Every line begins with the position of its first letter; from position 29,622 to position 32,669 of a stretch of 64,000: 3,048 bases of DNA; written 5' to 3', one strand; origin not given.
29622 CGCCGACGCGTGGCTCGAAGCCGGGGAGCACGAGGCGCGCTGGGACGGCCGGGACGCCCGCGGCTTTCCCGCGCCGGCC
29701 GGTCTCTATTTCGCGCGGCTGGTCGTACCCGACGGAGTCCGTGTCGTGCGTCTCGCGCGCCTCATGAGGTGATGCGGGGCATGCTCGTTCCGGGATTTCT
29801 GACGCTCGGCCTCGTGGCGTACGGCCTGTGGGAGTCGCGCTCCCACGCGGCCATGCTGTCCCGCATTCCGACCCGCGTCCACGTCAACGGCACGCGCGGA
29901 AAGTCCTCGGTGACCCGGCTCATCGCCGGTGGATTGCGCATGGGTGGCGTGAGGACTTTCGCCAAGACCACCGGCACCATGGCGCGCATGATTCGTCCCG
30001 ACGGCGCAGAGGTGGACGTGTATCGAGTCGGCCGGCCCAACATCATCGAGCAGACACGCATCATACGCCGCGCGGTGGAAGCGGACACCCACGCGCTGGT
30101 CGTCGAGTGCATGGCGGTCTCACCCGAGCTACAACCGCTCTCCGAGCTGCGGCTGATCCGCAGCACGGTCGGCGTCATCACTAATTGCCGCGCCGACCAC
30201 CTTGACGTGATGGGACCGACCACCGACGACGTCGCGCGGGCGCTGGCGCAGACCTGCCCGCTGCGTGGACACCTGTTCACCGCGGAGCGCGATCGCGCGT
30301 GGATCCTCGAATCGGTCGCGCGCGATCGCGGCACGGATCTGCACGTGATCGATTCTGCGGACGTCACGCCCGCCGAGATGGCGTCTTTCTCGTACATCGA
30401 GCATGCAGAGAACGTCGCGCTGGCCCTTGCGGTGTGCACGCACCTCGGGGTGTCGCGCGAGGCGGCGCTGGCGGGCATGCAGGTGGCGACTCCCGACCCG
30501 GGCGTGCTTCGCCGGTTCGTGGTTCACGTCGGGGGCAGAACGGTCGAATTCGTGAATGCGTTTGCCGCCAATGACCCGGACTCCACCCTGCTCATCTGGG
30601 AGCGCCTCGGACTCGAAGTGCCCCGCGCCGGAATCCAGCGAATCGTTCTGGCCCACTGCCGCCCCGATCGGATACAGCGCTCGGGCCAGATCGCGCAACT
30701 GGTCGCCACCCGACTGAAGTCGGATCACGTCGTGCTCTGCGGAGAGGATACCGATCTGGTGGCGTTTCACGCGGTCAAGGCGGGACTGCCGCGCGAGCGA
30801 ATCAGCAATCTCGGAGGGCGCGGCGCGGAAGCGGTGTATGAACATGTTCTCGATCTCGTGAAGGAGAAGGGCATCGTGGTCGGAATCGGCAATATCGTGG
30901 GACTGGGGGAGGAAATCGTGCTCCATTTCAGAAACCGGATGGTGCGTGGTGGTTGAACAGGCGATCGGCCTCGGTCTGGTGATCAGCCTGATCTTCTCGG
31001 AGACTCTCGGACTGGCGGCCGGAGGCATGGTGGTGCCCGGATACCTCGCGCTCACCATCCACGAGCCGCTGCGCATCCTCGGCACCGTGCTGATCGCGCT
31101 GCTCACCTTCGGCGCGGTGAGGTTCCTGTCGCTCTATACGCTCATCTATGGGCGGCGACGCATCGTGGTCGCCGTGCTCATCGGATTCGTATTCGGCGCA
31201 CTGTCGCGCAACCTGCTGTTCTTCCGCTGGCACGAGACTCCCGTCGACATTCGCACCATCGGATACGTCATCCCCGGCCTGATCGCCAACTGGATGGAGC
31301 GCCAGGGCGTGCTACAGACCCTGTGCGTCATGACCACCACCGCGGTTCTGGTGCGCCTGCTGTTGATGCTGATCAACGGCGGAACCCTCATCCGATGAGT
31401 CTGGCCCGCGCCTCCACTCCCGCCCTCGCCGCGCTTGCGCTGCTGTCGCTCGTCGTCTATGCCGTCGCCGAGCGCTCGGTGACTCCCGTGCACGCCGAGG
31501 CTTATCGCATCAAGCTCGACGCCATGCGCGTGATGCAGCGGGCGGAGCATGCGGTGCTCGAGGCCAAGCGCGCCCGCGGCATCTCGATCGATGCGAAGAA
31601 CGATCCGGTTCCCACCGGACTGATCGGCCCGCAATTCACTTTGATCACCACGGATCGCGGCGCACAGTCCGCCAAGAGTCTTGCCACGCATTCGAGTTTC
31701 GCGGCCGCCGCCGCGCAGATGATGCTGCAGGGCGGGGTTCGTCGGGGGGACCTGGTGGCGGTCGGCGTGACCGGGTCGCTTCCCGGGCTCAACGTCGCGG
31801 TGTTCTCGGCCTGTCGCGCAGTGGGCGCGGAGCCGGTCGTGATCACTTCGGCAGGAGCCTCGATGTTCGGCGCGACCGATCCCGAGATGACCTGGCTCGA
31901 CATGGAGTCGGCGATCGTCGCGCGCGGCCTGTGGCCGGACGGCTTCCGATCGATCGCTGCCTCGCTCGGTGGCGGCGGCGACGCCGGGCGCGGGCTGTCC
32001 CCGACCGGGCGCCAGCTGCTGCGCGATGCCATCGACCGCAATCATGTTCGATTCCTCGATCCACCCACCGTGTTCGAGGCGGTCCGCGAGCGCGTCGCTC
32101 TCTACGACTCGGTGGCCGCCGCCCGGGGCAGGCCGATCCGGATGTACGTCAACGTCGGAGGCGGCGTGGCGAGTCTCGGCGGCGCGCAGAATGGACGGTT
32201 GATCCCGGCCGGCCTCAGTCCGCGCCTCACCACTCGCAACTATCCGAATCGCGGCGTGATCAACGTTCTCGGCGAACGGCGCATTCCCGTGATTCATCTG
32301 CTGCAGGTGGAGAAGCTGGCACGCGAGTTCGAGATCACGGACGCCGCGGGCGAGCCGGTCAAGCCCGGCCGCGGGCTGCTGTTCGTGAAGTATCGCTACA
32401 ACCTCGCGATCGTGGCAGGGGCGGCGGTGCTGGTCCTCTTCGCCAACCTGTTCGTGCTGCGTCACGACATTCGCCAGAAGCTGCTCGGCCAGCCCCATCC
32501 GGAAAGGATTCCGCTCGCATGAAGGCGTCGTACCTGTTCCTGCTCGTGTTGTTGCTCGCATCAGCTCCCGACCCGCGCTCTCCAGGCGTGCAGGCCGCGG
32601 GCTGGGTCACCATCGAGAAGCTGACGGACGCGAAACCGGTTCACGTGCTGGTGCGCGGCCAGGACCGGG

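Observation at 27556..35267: Seven-gene translationally coupled envelope operon built around PgsB/PgsC but lacking PgsA, PgsE and CapD: candidate diderm poly-gamma-glutamate synthesis and export system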

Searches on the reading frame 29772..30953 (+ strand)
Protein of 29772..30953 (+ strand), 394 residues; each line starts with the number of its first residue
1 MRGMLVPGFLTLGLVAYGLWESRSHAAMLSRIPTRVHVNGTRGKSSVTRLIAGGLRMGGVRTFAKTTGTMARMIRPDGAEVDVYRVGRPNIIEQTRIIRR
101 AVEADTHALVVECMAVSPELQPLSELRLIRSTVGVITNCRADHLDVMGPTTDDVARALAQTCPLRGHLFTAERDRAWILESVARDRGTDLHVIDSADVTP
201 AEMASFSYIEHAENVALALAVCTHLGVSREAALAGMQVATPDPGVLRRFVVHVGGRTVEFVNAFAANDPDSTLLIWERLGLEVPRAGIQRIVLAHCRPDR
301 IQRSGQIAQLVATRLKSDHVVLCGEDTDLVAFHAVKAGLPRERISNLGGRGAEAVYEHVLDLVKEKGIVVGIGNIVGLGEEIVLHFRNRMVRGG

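Call 4: search_protein_families(library=ncbifam, proteins=[window:29772-30953:+], max_evalue=0.01)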
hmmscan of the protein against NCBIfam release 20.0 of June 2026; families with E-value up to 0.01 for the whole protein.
window:29772-30953:+ (394 aa): 8 families
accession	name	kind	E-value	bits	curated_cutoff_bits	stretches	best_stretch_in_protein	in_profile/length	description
TIGR04012.1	poly_gGlu_PgsB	equivalog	2.2e-129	431.5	222.7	1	9-385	5-379/380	poly-gamma-glutamate synthase PgsB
NF008896.0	PRK11929.1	equivalog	1.8e-07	29.4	1023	1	36-148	115-219/965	bifunctional UDP-N-acetylmuramoyl-L-alanyl-D-glutamate--2,6-diaminopimelate ligase MurE/UDP-N-acetylmuramoyl-tripeptide--D-alanyl-D-alanine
TIGR01085.1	murE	subfamily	3.7e-07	29.4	257.3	1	36-145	88-192/472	UDP-N-acetylmuramyl-tripeptide synthetase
NF001124.0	PRK00139.1-2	equivalog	1.6e-06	27.1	476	1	34-145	110-213/500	UDP-N-acetylmuramoyl-L-alanyl-D-glutamate--2,6-diaminopimelate ligase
NF001126.0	PRK00139.1-4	equivalog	1.1e-05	24.2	373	1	36-145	107-208/486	UDP-N-acetylmuramoyl-L-alanyl-D-glutamate--2,6-diaminopimelate ligase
TIGR01499.1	folC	subfamily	0.00014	21.4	162.65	0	129-214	131-217/400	bifunctional protein FolC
TIGR01087.1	murD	equivalog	0.00015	21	211.95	0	33-64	104-135/441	UDP-N-acetylmuramoyl-L-alanine--D-glutamate ligase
NF010628.0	PRK14022.1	equivalog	0.0022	16.8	536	1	37-153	115-224/483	UDP-N-acetylmuramoyl-L-alanyl-D-glutamate--L-lysine ligase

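Call 5: search_protein_families(library=pfam, proteins=[window:29772-30953:+], max_evalue=0.01)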
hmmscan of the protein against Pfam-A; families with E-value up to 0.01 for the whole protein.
window:29772-30953:+ (394 aa): 1 family
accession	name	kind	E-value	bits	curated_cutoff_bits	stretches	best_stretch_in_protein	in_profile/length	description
PF08245.18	Mur_ligase_M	-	6.2e-10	39.8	24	1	38-158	1-106/200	Mur ligase middle domain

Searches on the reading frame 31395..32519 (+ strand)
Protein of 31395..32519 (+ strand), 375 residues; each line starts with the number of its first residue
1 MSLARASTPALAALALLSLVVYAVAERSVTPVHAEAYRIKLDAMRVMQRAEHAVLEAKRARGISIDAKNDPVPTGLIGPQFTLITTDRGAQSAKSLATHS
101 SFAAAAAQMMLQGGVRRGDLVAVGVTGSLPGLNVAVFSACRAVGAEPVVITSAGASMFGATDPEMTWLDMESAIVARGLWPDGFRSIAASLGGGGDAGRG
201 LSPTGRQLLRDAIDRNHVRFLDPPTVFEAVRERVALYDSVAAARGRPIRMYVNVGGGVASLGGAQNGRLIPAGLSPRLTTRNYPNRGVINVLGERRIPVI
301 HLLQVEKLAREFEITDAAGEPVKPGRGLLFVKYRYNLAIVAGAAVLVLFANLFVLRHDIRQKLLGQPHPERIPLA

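Call 4: search_protein_families(library=ncbifam, proteins=[window:31395-32519:+], max_evalue=0.01)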
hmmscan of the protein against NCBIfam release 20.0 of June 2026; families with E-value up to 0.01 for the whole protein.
window:31395-32519:+ (375 aa): 1 family
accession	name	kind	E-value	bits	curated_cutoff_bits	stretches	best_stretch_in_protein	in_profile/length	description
TIGR04332.1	gamma_Glu_sys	subfamily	1.6e-80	270.6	100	1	11-315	3-300/307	poly-gamma-glutamate system protein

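Call 5: search_protein_families(library=pfam, proteins=[window:31395-32519:+], max_evalue=0.01)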
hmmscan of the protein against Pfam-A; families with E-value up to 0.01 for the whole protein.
window:31395-32519:+ (375 aa): 0 families

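Call 17: find_homologous_proteins(query=window:31395-32519:+, max_evalue=0.001)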
Query window:31395-32519:+ (375 aa): 524 proteins with E <= 0.001 among 8000 candidates; the best 120 are listed.
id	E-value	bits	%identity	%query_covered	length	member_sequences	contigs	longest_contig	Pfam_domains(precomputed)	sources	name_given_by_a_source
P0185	2.5e-237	805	100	100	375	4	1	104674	-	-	-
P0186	1.7e-216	736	91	100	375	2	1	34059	-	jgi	jgi:poly-gamma-glutamate system protein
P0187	2.3e-182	624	77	99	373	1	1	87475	-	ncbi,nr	ncbi:MAG: poly-gamma-glutamate system protein [Candidatus Eisenbacteria bacterium]|nr:poly-gamma-glu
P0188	7.7e-179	612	75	99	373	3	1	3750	-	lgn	-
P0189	2.4e-178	611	75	99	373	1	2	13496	-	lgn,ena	-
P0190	3.3e-178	610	75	100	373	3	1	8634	-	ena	-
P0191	3.4e-178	610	77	99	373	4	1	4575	-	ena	-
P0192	6.2e-178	610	75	100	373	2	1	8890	-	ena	-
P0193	6.2e-178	610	75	99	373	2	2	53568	-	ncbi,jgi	jgi:poly-gamma-glutamate system protein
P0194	7.3e-178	609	76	99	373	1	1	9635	-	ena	-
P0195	8.8e-177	606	75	99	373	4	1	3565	-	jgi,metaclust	metaclust:\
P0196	9.9e-177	606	75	99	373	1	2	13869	-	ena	-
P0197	4.1e-176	603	73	99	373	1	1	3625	-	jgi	jgi:poly-gamma-glutamate system protein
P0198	6.5e-176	603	75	99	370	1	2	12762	-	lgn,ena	-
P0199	7.0e-176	603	75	100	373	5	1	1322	-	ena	-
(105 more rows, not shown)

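Call 48: search_solved_structures(query=A3, max_evalue=10, show_alignments=2)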
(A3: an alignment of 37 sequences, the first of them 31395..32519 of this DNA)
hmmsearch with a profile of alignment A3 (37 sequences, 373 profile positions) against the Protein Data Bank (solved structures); distinct sequences matched with E-value up to 10: 4.
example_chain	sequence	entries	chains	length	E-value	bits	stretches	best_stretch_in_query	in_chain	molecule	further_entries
7dlh_A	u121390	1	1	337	0.88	11.7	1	176-234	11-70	peroxidase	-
8xon_A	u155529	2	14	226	1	11.4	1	176-261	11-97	ATP-dependent Clp protease proteolytic subunit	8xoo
3pst_A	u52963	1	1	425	1.8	10.6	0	176-202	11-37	Protein DOA1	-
3psp_A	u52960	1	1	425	2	10.5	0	176-202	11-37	Protein DOA1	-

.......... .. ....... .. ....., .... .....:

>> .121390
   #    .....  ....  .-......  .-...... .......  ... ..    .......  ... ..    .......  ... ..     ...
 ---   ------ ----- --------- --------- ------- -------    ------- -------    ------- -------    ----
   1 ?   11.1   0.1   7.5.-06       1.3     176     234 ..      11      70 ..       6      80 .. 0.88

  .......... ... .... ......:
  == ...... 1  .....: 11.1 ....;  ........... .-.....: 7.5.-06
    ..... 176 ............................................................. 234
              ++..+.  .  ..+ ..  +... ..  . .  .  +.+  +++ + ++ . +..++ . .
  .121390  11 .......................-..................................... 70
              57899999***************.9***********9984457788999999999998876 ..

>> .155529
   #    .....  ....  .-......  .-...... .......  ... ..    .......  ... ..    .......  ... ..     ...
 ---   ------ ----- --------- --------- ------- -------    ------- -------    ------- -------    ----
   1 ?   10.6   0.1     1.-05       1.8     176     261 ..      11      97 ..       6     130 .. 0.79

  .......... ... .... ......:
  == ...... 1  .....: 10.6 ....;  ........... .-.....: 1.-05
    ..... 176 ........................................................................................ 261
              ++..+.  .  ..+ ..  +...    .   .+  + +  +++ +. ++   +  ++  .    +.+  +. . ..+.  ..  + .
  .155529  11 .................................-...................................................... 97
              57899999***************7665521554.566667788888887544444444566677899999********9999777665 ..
